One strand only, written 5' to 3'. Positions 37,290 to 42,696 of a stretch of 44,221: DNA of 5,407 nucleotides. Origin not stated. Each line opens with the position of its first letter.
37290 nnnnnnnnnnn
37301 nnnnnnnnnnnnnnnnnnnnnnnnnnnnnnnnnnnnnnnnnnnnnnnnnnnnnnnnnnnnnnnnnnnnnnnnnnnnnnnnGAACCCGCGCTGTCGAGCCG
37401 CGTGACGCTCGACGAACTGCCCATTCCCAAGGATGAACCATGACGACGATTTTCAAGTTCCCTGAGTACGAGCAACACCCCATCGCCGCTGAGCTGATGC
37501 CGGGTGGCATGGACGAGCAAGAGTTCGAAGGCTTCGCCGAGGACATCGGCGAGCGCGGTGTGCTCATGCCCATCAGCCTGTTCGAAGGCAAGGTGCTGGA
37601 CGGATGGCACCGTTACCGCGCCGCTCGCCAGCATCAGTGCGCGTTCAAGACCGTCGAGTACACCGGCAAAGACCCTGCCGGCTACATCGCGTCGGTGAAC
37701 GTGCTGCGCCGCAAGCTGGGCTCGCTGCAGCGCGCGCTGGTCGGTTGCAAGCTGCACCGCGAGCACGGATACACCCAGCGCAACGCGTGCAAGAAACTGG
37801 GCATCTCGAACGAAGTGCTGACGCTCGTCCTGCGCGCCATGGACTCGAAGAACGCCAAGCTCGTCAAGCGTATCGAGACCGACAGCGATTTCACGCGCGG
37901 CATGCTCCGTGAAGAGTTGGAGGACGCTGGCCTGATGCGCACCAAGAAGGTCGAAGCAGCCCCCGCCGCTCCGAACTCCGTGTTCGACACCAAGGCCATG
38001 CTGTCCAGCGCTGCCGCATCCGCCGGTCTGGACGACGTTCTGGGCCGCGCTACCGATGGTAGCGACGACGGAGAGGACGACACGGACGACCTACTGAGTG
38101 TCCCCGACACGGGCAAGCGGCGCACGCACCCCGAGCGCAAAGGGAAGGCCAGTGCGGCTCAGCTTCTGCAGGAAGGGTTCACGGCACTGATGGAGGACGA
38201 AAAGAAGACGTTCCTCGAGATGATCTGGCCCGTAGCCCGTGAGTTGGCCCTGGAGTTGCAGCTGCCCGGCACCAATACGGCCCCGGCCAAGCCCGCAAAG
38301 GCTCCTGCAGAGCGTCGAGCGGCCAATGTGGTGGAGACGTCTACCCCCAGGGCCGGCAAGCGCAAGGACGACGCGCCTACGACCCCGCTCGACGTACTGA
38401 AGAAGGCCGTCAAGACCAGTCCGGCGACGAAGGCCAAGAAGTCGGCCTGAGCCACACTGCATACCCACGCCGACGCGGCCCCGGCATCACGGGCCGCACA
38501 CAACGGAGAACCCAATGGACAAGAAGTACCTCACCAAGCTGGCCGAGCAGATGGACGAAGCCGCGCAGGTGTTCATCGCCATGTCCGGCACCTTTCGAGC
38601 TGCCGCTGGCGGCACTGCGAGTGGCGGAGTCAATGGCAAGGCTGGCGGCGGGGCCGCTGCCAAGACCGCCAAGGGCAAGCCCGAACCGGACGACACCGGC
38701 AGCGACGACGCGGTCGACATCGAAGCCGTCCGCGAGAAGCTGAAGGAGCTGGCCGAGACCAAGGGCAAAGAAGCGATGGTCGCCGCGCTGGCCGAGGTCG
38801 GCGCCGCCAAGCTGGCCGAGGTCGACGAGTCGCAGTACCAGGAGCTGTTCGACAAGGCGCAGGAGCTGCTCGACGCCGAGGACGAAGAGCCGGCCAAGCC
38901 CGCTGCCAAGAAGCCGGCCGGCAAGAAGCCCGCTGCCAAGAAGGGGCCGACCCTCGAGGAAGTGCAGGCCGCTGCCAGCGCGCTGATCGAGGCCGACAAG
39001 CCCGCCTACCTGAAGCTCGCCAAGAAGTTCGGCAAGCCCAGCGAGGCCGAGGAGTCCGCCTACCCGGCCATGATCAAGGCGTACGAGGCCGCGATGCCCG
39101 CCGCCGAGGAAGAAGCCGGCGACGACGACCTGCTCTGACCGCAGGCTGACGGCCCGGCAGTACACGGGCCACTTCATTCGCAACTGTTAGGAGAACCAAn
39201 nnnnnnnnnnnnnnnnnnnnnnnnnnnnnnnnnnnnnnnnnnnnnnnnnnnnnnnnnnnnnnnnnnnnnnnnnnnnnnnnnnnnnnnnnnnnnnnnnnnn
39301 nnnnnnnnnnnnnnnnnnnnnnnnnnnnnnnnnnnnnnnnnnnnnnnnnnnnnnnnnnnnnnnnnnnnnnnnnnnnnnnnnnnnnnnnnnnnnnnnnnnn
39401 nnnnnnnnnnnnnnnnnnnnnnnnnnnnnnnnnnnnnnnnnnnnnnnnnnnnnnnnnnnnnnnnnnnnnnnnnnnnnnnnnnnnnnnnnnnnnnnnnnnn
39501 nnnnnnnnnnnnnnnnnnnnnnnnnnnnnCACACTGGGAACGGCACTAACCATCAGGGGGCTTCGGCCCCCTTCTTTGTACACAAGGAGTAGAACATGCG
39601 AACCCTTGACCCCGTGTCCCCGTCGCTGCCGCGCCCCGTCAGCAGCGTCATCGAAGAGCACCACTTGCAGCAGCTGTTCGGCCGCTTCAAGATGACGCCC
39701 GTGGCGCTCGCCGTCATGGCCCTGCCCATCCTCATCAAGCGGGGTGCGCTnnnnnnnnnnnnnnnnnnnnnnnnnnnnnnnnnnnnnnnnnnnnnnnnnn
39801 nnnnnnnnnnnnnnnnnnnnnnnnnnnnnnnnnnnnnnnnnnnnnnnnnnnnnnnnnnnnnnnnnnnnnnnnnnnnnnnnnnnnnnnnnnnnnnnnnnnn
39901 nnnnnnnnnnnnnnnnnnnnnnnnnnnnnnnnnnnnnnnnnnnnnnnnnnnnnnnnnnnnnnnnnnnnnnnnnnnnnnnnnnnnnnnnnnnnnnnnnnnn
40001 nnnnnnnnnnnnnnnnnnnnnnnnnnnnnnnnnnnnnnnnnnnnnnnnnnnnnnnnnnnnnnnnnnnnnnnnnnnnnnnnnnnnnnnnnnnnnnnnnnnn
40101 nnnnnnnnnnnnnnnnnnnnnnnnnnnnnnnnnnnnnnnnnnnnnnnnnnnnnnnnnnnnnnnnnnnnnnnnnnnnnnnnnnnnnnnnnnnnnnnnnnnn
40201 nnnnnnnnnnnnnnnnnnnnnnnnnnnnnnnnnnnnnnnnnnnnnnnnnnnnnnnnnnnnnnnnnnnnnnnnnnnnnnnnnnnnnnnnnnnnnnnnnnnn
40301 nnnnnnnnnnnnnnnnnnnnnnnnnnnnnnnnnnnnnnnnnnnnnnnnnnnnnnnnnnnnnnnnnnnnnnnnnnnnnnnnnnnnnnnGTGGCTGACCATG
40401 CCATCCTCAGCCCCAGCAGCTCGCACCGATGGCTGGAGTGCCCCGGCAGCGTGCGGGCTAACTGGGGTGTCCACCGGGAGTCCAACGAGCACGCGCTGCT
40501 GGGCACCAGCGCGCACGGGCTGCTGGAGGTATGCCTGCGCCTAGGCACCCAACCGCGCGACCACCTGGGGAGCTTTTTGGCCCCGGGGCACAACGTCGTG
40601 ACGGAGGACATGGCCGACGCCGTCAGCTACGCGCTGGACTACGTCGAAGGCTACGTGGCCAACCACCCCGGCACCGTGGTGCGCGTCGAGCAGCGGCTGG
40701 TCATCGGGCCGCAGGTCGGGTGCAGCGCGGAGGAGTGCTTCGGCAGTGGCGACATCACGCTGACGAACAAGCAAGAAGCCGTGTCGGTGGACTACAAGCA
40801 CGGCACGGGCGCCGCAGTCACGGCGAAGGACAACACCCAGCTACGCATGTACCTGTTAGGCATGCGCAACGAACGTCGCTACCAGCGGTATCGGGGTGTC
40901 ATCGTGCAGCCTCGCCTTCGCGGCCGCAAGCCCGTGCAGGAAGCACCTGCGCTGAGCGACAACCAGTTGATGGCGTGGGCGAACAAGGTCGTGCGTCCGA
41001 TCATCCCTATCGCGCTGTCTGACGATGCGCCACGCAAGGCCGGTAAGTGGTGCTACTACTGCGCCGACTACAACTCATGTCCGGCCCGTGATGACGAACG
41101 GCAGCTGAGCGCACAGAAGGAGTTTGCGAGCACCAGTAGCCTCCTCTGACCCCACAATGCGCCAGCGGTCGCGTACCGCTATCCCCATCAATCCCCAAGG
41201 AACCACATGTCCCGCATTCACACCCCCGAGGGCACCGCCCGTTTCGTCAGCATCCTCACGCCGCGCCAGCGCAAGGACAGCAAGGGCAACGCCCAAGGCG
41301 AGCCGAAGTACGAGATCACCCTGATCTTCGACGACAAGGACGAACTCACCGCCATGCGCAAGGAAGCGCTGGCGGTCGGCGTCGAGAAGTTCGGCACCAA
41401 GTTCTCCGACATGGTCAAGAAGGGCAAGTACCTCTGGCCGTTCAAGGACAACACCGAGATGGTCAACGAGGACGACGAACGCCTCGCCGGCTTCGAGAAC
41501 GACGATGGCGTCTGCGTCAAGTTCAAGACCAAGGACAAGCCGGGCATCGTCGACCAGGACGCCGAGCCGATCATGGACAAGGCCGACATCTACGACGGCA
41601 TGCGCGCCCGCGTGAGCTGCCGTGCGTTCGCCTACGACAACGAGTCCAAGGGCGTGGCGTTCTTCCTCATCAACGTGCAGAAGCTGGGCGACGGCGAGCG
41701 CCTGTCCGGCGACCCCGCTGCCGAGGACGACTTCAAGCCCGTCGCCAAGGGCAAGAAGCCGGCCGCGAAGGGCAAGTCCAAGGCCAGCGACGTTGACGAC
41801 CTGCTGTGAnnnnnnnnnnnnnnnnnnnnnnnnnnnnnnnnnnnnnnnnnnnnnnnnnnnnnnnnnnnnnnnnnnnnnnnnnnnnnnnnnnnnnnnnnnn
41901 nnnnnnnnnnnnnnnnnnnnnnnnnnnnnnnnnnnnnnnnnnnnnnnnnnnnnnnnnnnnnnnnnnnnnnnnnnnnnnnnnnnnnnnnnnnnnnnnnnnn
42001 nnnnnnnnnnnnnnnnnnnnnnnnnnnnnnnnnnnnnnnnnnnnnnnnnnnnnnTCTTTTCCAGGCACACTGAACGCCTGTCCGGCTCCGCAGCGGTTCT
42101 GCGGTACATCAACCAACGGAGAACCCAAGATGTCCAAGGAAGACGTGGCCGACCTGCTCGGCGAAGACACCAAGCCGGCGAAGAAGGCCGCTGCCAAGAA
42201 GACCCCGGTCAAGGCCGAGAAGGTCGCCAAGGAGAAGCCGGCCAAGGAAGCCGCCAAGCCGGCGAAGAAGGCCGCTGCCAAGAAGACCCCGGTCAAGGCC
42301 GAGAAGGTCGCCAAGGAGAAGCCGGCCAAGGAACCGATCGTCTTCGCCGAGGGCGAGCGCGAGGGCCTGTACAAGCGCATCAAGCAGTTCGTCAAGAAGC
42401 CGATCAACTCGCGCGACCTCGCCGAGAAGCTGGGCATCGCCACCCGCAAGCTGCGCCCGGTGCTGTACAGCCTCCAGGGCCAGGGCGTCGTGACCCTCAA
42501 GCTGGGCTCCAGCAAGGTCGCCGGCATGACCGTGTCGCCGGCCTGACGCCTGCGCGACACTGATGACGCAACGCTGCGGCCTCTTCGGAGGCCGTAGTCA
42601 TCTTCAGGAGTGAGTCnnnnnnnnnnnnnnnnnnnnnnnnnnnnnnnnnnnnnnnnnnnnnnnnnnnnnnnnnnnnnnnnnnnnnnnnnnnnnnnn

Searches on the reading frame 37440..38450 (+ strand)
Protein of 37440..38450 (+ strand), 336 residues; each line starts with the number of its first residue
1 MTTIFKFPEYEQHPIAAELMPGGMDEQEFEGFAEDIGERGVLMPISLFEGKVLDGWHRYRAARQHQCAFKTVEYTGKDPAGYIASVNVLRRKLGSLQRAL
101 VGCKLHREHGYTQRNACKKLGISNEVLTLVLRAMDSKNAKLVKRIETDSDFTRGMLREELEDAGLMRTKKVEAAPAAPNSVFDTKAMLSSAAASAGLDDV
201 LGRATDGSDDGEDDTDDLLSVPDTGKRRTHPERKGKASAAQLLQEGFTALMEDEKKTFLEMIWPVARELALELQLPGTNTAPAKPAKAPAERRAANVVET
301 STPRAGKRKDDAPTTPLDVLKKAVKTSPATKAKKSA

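Call 36: search_protein_families(library=pfam, proteins=[window:37440-38450:+], max_evalue=0.01)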
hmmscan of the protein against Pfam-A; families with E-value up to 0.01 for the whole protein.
window:37440-38450:+ (336 aa): 0 families

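Call 39: search_protein_families(library=phrogs, proteins=[window:37440-38450:+], max_evalue=0.001)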
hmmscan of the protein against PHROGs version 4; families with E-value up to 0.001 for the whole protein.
window:37440-38450:+ (336 aa): 4 families
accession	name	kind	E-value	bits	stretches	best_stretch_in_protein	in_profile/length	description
phrog_21315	-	unknown function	2.1e-09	37.9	1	11-143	16-161/415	-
phrog_1033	-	DNA, RNA and nucleotide metabolism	1.6e-05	25.8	1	24-125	53-167/334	ParB-like partition protein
phrog_2159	-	DNA, RNA and nucleotide metabolism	2e-05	25.1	1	21-130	76-200/365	ParB-like partition protein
phrog_26392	-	unknown function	0.00088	19.9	0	28-65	7-44/231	-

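Call 99: search_protein_families(library=ncbifam, proteins=[window:37440-38450:+], max_evalue=0.01)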
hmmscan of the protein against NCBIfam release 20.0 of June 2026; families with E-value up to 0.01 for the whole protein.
window:37440-38450:+ (336 aa): 2 families
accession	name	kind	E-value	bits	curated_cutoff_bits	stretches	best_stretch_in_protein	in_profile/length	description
TIGR00180.1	parB_part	domain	3e-05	23.8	58.45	1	24-147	24-156/186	ParB/RepB/Spo0J family partition protein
TIGR04285.1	nucleoid_noc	exception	0.0093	15.3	315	0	24-133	21-137/255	nucleoid occlusion protein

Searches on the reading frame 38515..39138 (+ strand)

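Call 36: search_protein_families(library=pfam, proteins=[window:38515-39138:+], max_evalue=0.01)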
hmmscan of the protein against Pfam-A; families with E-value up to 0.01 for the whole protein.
window:38515-39138:+ (207 aa): 0 families

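Call 39: search_protein_families(library=phrogs, proteins=[window:38515-39138:+], max_evalue=0.001)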
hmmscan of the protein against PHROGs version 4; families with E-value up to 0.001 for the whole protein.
window:38515-39138:+ (207 aa): 5 families
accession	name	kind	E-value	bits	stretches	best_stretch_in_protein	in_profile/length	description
phrog_408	-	unknown function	2.8e-09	38.3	1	3-119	4-109/111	-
phrog_18562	-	unknown function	3.3e-07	31.9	1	50-115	80-144/151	-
phrog_5053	-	unknown function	4.8e-06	27.9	1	15-116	10-97/99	-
phrog_3709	-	unknown function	1.7e-05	26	1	58-116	85-143/145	-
phrog_32739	-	unknown function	0.00017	22.8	1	66-117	46-97/99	-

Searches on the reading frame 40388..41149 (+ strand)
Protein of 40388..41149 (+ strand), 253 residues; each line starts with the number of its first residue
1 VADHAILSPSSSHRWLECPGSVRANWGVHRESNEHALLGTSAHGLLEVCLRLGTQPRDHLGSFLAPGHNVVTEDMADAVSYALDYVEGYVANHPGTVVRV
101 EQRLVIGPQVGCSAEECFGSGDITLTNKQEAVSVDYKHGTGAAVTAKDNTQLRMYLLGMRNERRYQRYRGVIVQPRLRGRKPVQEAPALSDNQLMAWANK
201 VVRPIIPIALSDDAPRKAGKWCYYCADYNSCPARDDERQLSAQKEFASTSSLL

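Call 36: search_protein_families(library=pfam, proteins=[window:40388-41149:+], max_evalue=0.01)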
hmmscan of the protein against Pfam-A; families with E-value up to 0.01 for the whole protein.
window:40388-41149:+ (253 aa): 3 families
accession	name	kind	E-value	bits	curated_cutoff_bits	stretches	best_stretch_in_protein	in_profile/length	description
PF10926.14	DUF2800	-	1.8e-43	149.6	21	1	4-251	1-252/368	Protein of unknown function (DUF2800)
PF12705.13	PDDEXK_1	-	4.3e-09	37.1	22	1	7-232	2-247/247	PD-(D/E)XK nuclease superfamily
PF01930.23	Cas_Cas4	-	3.3e-05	24.5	22.7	1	122-231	57-158/160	Domain of unknown function DUF83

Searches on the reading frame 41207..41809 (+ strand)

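Call 36: search_protein_families(library=pfam, proteins=[window:41207-41809:+], max_evalue=0.01)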
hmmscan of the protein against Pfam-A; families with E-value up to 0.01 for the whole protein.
window:41207-41809:+ (200 aa): 1 family
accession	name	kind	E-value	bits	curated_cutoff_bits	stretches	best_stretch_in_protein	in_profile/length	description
PF10991.15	Enc34_ssDNA-bd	-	4.2e-28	98.6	26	1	6-178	5-168/176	Enterobacter phage Enc34, ssDNA-binding protein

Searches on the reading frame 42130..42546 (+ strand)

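Call 36: search_protein_families(library=pfam, proteins=[window:42130-42546:+], max_evalue=0.01)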
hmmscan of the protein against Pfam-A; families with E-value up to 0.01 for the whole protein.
window:42130-42546:+ (138 aa): 2 families
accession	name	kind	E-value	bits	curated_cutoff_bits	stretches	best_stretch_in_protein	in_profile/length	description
PF20069.4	DUF6465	-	0.0036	17.8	26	1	12-90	13-88/130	Family of unknown function (DUF6465)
PF02002.24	TFIIE_alpha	-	0.006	16.9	22.9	0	93-124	29-60/105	TFIIE alpha subunit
